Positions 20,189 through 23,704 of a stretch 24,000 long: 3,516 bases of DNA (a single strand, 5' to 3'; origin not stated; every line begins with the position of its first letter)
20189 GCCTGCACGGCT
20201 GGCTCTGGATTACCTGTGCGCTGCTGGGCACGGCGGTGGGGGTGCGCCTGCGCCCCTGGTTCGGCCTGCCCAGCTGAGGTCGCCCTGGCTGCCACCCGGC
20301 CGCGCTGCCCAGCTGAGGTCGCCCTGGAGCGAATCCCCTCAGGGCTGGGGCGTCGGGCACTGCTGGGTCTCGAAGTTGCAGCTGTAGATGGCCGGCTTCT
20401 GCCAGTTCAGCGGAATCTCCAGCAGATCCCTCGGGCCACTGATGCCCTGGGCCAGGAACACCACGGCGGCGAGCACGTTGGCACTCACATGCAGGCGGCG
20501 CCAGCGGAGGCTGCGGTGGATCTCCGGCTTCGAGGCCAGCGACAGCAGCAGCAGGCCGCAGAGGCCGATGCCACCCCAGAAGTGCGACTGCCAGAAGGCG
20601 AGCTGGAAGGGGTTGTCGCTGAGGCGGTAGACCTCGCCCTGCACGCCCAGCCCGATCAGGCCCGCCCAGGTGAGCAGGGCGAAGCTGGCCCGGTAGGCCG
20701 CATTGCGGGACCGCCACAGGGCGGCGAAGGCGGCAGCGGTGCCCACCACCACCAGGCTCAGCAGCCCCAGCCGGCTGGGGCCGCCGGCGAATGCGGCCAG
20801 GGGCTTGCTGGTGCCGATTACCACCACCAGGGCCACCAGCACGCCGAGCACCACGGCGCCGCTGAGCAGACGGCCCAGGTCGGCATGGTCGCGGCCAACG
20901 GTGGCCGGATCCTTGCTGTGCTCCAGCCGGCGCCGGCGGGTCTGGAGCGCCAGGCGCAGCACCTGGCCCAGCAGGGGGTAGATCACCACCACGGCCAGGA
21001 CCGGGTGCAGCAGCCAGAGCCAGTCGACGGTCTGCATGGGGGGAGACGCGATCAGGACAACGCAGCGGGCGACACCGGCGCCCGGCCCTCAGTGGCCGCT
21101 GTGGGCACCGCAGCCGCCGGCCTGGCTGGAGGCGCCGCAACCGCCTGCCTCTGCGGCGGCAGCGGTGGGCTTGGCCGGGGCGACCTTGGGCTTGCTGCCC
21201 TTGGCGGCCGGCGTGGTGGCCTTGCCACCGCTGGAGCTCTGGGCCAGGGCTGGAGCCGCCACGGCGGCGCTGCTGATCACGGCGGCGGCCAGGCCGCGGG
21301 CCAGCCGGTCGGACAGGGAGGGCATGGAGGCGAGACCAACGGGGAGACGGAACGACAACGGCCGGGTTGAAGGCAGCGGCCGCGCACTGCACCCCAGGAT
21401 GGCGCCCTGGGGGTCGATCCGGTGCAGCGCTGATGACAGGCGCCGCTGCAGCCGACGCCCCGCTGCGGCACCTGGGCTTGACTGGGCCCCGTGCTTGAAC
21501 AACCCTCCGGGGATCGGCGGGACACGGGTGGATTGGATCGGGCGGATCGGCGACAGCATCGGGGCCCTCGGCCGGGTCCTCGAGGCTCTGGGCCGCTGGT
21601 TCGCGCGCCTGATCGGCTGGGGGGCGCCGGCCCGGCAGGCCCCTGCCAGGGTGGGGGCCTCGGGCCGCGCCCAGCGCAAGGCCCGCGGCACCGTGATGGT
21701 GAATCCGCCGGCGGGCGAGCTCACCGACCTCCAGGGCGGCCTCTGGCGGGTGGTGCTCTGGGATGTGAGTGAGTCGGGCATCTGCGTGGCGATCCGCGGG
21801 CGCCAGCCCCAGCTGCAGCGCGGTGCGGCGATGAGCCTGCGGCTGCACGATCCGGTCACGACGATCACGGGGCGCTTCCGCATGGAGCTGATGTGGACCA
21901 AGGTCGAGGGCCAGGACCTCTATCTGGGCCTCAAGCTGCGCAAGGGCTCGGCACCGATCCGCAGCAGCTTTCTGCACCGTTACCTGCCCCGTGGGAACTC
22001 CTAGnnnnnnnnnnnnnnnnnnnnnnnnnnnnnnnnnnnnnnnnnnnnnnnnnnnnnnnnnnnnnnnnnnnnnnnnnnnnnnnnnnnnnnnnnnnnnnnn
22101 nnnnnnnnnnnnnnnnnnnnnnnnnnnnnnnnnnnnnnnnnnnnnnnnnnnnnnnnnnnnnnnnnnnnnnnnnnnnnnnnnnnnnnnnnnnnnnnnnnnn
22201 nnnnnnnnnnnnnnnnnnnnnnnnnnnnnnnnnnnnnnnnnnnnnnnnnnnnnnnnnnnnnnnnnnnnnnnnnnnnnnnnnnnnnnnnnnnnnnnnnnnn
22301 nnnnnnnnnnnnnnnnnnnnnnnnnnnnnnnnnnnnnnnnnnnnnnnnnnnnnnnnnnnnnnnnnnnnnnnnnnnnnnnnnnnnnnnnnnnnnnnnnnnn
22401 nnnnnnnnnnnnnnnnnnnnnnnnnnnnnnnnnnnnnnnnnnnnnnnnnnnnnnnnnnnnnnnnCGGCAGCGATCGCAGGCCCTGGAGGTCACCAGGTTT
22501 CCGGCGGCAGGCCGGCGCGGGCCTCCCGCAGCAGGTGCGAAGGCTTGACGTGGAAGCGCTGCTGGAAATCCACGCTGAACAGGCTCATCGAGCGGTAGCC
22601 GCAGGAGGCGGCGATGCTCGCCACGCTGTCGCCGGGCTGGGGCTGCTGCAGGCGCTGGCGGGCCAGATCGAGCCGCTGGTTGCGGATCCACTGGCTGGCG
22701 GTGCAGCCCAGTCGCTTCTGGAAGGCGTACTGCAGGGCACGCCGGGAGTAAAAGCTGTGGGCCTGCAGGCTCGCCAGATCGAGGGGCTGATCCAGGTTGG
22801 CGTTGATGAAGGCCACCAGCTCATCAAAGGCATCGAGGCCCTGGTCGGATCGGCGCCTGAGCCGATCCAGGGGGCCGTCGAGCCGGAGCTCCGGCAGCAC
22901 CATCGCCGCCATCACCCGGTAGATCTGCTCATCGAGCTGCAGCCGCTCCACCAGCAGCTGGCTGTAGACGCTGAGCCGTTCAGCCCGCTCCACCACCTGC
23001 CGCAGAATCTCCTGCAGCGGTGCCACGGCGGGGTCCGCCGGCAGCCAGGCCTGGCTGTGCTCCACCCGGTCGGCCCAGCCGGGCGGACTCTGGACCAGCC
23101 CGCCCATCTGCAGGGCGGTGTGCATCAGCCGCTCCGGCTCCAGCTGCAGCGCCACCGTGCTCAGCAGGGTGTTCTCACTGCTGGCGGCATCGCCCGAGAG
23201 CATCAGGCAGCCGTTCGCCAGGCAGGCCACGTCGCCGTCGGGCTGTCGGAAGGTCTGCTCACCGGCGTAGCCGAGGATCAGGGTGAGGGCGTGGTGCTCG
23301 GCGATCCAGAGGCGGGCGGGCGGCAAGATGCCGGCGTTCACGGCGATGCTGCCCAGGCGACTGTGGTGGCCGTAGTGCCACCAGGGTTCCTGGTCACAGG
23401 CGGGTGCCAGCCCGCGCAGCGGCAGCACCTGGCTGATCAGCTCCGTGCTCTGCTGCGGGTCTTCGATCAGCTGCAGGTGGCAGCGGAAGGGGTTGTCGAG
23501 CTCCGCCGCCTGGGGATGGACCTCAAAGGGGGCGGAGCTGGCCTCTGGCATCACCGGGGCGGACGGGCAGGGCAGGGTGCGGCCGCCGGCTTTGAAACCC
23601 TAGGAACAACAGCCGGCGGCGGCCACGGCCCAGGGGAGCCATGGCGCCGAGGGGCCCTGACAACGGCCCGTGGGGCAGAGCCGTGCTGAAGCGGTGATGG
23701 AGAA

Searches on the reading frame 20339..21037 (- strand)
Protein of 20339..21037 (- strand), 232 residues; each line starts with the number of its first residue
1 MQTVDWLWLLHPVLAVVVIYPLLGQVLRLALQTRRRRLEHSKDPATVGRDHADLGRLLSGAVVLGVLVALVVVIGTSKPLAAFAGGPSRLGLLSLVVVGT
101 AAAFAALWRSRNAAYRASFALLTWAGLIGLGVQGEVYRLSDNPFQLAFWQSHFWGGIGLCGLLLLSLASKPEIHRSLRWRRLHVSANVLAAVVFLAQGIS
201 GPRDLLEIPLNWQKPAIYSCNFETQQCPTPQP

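Call 25: search_protein_families(library=pfam, proteins=[window:20339-21037:-], max_evalue=0.001)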
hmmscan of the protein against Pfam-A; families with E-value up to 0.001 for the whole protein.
window:20339-21037:- (232 aa): 1 family
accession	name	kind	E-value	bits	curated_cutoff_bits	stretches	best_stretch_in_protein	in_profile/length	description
PF13301.11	DUF4079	-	6.8e-32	111.1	31.4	1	7-208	1-141/141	Protein of unknown function (DUF4079)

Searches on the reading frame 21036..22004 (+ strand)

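Call 25: search_protein_families(library=pfam, proteins=[window:21036-22004:+], max_evalue=0.001)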
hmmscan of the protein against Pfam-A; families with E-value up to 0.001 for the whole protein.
window:21036-22004:+ (322 aa): 1 family
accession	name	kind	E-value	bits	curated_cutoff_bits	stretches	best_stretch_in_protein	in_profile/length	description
PF07238.19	PilZ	-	5.5e-05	23.9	22.5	1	231-306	17-90/102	PilZ domain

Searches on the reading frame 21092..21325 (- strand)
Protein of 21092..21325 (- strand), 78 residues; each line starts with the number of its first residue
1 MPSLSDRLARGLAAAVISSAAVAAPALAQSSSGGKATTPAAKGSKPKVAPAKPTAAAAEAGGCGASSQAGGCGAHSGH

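Call 88: search_protein_families(library=pfam, proteins=[window:21092-21325:-], max_evalue=1)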
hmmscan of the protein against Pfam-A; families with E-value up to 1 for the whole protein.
window:21092-21325:- (78 aa): 1 family
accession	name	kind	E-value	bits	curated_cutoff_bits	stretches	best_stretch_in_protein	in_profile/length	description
PF14672.11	LCE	-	0.57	11.5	28.3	1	37-75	10-48/94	Late cornified envelope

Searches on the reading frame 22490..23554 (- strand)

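Call 25: search_protein_families(library=pfam, proteins=[window:22490-23554:-], max_evalue=0.001)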
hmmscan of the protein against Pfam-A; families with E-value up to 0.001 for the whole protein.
window:22490-23554:- (354 aa): 2 families
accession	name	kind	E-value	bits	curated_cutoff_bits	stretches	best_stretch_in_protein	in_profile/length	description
PF12833.13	HTH_18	-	6e-19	68.6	33.6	1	268-343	6-79/80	Helix-turn-helix domain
PF00165.29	HTH_AraC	-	2.5e-11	43.9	26.6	2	251-291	2-42/42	Bacterial regulatory helix-turn-helix proteins, AraC family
